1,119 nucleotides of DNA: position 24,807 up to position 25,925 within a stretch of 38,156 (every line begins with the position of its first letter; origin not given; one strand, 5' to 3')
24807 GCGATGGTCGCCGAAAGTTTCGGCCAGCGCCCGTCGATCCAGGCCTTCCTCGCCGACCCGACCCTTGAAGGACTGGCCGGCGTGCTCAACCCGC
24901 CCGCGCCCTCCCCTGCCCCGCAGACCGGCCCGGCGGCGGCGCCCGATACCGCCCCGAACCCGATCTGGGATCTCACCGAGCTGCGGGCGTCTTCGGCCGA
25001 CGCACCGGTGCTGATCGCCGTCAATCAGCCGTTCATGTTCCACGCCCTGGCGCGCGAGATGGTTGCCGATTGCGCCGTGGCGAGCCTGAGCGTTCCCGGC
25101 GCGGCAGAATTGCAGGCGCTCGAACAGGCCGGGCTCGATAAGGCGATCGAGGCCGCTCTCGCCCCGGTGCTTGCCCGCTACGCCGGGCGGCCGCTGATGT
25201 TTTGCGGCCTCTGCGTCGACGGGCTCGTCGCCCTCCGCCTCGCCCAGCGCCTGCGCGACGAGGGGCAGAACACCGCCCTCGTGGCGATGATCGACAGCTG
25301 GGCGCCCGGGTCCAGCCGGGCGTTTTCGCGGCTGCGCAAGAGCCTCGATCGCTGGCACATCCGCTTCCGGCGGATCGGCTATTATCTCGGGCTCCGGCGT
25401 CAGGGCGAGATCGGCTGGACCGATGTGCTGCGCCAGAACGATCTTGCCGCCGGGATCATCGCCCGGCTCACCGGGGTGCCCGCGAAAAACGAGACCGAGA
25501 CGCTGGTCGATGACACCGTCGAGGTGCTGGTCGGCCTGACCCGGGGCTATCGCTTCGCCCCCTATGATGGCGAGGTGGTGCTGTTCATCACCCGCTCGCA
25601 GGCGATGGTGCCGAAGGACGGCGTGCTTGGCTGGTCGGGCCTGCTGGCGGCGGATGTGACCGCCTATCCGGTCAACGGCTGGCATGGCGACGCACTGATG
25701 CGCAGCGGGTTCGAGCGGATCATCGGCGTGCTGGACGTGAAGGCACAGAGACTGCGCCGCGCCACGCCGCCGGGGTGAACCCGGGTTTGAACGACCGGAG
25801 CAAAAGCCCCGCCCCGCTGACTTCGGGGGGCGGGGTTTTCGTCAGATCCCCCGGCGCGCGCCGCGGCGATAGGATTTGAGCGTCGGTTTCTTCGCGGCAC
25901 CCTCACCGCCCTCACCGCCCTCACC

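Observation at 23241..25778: Stand-alone C-PCP-TE with non-canonical catalytic residues: C domain HNxxxDG and thioesterase with Cys nucleophile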

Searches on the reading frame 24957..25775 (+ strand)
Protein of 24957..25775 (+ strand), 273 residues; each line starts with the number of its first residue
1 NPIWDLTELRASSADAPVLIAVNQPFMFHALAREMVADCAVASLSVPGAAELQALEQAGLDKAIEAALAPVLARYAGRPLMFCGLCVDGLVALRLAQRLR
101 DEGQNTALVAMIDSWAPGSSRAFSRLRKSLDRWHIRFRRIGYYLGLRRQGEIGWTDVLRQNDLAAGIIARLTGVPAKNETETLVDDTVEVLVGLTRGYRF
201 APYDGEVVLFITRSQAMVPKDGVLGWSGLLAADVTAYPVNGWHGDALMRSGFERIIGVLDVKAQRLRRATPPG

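Call 8: search_solved_structures(query=window:24957-25775:+, max_evalue=10, show_alignments=5)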
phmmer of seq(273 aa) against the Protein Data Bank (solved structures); distinct sequences matched with E-value up to 10: 13.
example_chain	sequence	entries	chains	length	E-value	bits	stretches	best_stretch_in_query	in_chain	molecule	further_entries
2roq_A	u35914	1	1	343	5.1e-08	35.9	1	31-121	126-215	Enterobactin synthetase component F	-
3tej_A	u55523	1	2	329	1.3e-07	34.6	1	28-121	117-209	Enterobactin synthase component F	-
5ja1_A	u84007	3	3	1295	3.5e-06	29.8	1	56-121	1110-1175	Enterobactin synthase component F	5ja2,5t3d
9cel_A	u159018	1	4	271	0.00033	23.4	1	42-133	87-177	Type I PKS module 7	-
4zxh_A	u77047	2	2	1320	0.0061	19.2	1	24-117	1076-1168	ABBFA_003403 | Tyrocidine synthetase 3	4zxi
5d3k_A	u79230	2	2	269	0.011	18.4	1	21-125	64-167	Erythronolide synthase, modules 5 and 6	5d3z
1kez_A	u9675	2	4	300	0.011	18.3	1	21-125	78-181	ERYTHRONOLIDE SYNTHASE | 6-deoxyerythronolide-B synthase EryA3, modules 5 and 6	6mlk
1mo2_A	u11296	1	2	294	0.011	18.3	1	21-125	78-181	Erythronolide synthase, modules 5 and 6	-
9cgo_A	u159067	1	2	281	0.028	17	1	33-136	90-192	Tylactone synthase module 7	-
6vap_A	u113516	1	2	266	0.054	16.1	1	10-121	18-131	Thioesterase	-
7dxo_A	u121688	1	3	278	0.49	13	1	23-144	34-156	Non-ribosomal peptide synthetase 4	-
7crn_A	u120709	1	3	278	0.66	12.5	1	23-144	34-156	Non-ribosomal peptide synthetase 4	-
4xjv_A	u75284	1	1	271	0.99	12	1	61-129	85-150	S-acyl fatty acid synthase thioesterase, medium chain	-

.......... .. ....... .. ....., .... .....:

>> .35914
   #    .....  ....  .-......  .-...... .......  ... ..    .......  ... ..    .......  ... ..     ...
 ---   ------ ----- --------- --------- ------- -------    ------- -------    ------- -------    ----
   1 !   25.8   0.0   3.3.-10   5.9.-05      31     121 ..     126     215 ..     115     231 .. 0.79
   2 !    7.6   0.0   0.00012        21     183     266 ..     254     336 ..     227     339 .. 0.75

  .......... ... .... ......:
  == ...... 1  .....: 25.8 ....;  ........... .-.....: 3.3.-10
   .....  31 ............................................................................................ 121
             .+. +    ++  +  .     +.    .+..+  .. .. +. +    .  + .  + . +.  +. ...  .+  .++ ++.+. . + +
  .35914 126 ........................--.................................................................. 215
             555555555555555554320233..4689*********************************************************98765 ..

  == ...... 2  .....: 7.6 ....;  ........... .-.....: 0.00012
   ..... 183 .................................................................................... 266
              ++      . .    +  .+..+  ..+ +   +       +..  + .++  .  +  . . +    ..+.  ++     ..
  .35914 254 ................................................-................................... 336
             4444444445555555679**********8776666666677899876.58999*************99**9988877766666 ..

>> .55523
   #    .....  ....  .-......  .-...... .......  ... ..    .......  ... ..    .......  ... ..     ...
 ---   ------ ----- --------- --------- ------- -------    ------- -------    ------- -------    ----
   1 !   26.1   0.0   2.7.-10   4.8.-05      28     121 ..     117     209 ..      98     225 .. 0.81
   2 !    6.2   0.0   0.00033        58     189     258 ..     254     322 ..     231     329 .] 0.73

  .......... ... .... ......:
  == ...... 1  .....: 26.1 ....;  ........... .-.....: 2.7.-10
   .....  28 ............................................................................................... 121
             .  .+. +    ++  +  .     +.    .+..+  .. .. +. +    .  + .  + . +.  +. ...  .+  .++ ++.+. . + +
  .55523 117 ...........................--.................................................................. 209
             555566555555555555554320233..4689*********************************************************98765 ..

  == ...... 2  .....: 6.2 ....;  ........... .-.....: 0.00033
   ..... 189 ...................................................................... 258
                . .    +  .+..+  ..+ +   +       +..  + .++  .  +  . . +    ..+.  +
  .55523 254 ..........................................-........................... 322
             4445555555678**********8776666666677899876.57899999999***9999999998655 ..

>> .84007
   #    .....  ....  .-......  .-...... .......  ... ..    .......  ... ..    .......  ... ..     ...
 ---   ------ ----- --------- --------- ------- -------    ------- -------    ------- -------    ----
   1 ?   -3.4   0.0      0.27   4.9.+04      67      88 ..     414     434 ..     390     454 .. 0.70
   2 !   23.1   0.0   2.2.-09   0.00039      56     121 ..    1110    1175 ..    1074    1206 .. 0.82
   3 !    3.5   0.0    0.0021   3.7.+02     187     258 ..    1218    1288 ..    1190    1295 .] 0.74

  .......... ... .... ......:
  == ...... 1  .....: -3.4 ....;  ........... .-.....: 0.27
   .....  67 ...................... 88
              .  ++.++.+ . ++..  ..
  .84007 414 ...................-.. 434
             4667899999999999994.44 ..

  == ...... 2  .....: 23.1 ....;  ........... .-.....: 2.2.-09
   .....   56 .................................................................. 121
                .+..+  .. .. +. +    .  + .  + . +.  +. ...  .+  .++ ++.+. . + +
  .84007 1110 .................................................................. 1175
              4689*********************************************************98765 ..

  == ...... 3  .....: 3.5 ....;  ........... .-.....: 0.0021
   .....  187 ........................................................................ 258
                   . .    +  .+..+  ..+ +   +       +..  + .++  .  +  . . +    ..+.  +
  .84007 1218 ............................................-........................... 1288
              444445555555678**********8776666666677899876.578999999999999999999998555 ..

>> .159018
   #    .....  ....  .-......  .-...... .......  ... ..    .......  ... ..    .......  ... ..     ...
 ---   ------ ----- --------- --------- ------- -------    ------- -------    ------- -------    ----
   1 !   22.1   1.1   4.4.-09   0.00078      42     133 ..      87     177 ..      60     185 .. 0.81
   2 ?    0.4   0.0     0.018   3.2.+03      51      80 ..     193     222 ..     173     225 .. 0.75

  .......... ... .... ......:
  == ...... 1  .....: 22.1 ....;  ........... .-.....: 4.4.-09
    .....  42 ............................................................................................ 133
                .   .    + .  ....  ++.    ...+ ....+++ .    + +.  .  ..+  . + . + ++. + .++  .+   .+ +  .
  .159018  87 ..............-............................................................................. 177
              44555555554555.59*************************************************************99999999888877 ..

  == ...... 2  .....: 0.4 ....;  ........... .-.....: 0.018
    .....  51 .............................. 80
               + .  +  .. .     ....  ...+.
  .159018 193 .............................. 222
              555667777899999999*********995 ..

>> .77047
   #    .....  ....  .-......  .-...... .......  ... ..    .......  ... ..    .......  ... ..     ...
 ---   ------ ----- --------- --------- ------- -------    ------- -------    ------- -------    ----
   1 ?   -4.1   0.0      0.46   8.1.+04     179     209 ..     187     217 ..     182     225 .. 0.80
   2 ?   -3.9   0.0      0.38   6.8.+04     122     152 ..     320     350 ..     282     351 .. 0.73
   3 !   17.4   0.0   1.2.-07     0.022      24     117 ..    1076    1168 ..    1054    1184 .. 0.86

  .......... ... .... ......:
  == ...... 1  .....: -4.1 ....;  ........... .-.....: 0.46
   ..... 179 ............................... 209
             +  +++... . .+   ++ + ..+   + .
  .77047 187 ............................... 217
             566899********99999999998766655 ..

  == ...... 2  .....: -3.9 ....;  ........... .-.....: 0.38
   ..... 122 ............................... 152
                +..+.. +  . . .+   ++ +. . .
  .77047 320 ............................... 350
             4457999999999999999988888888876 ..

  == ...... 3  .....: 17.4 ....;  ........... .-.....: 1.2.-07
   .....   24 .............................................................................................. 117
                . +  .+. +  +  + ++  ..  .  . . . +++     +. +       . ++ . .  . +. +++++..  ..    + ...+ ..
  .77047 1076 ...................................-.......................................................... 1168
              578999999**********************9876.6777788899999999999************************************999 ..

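Call 41: search_protein_representatives(protein=window:24963-25775:+)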
Query: 271 residues. Proteins with E-value up to 0.001 (for the whole library): 948; up to 1e-10: 56; up to 1e-30: 22. The best 150 are listed.
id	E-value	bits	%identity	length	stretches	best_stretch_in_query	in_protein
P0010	5.3e-108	376.8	65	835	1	1-265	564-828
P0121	9.2e-70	251.4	51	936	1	1-265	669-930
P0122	5.6e-55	203.0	59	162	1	109-265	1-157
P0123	6.6e-51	189.6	38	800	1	1-267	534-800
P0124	1.9e-47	178.2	40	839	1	2-267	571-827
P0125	1.4e-46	175.4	34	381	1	2-266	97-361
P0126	1.7e-44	168.6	68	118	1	156-270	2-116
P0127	2.7e-41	158.1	39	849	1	1-264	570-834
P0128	5.8e-41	157.0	34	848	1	2-258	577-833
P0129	9.8e-41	156.3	33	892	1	2-258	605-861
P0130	4.4e-39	150.9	35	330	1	2-248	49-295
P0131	8.2e-39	150.0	38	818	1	2-264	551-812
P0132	2.4e-37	145.1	35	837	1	1-264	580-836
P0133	3.1e-37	144.8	32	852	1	2-266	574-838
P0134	1.6e-35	139.2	32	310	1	3-270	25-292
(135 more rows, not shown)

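Call 46: search_protein_families(library=pfam, proteins=[P0121], max_evalue=0.001)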
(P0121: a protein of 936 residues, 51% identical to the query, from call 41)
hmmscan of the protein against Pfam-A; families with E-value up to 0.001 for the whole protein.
P0121 (936 aa): 3 families
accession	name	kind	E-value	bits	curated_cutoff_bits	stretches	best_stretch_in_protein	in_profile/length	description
PF00668.25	Condensation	-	5.9e-74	249.8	30.6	1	15-447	5-446/456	Condensation domain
PF00550.31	PP-binding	-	1.6e-11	44.8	20.8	1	529-592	2-67/67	Phosphopantetheine attachment site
PF00975.26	Thioesterase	-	2.6e-08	34.8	26.4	1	694-919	16-219/226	Thioesterase domain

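Call 61: predict_structure(alignment_id=A3)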
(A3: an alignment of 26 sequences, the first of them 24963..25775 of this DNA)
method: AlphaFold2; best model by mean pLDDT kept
length: 271 residues; sequences in the alignment: 26
mean_pLDDT: 94.1   pTM: 0.91
mean pLDDT of the five models: 94.1, 92.9, 92.2, 90.7, 89.8
residues with pLDDT >= 90: 224; 70-90: 47; 50-70: 0; < 50: 0
segments of 3 or more residues with pLDDT < 50: none
pLDDT, mean of each block of 10 residues (from residue 1): 98 97 90 97 98 98 98 97 98 97 95 91 91 93 95 89 90 91 96 96 97 85 95 95 88 96 92 73
secondary structure, 60 per line:
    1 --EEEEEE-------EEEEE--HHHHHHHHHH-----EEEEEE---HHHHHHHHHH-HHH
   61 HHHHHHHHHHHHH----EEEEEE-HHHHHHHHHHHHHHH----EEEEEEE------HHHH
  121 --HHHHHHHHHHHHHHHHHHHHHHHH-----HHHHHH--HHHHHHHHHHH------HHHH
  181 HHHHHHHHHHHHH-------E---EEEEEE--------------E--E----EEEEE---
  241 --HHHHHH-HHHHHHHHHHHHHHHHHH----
elements in order: E3-8 E16-20 H23-32 E38-43 H47-56 H58-73 E78-83 H85-99 E104-110 H117-120 H123-146 H152-157 H160-170 H177-193 E205-210 E233-237 H243-248 H250-267

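Call 65: fold_search(model_id=the predicted structure, library=pdb)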
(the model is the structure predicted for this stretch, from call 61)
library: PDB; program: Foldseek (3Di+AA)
matches with E <= 10: 1523; with E <= 0.001: 750
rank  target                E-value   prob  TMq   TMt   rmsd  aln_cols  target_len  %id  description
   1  5ja1_A                1.1e-11  1.00  0.63  0.15   5.0       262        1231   20  EntF, a Terminal Nonribosomal Peptide Synthetase Module Bound to the MbtH-Like Protein YbdZ (released 2016-09-14)
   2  5v3x_A                1.4e-11  1.00  0.61  0.61   8.4       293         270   16  Crystal Structure of Mtb Pks13 Thioesterase domain in complex with inhibitor TAM1 (released 2017-07-05)
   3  5v41_B                1.7e-11  1.00  0.63  0.63   8.0       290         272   16  Crystal Structure of Mtb Pks13 Thioesterase domain in complex with inhibitor TAM5 (released 2017-07-05)
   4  3tej_A                1.8e-11  1.00  0.64  0.55   6.0       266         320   19  Crystal structure of a domain fragment involved in peptide natural product biosynthesis (released 2012-01-18)
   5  5v42_B                2.7e-11  1.00  0.63  0.63   8.0       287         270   16  Crystal Structure of Mtb Pks13 Thioesterase domain in complex with inhibitor TAM3 (released 2017-07-05)
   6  5v3x_B                3.5e-11  1.00  0.63  0.63   9.2       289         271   17  Crystal Structure of Mtb Pks13 Thioesterase domain in complex with inhibitor TAM1 (released 2017-07-05)
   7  7m7v_A                3.5e-11  1.00  0.62  0.63   8.6       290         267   15  Crystal Structure of Mtb Pks13 Thioesterase domain in complex with Compound 6 (released 2022-02-16)
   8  4zxh                  4.4e-11  1.00  0.64  0.16   7.6       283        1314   19  Crystal Structure of holo-AB3403 a four domain nonribosomal peptide synthetase from Acinetobacter Baumanii (released 2015-12-30)
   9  8q0u_B                4.7e-11  1.00  0.62  0.61   8.7       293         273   16  Identification and optimisation of novel inhibitors of the Polyketide synthetase 13 thioesterase domain with antituber (released 2023-11-22)
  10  3lcr_B                8.6e-11  1.00  0.57  0.56   7.5       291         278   18  Thioesterase from Tautomycetin Biosynthhetic Pathway (released 2010-08-18)
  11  5v3y_B                9.1e-11  1.00  0.63  0.63   7.9       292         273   16  Crystal Structure of Mtb Pks13 Thioesterase domain in complex with inhibitor TAM16 (released 2017-07-05)
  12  3lcr_A                1.1e-10  1.00  0.60  0.60   7.6       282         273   17  Thioesterase from Tautomycetin Biosynthhetic Pathway (released 2010-08-18)
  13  3tej_B                1.2e-10  1.00  0.60  0.58   4.4       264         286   18  Crystal structure of a domain fragment involved in peptide natural product biosynthesis (released 2012-01-18)
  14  8q0t_B                1.2e-10  1.00  0.63  0.63   9.2       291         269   15  Identification and optimisation of novel inhibitors of the Polyketide synthetase 13 thioesterase domain with antituber (released 2023-11-22)
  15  9cgo_A                1.2e-10  1.00  0.57  0.58   5.2       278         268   18  Tylosin thioesterase domain (TylG5 TE) (released 2024-09-18)
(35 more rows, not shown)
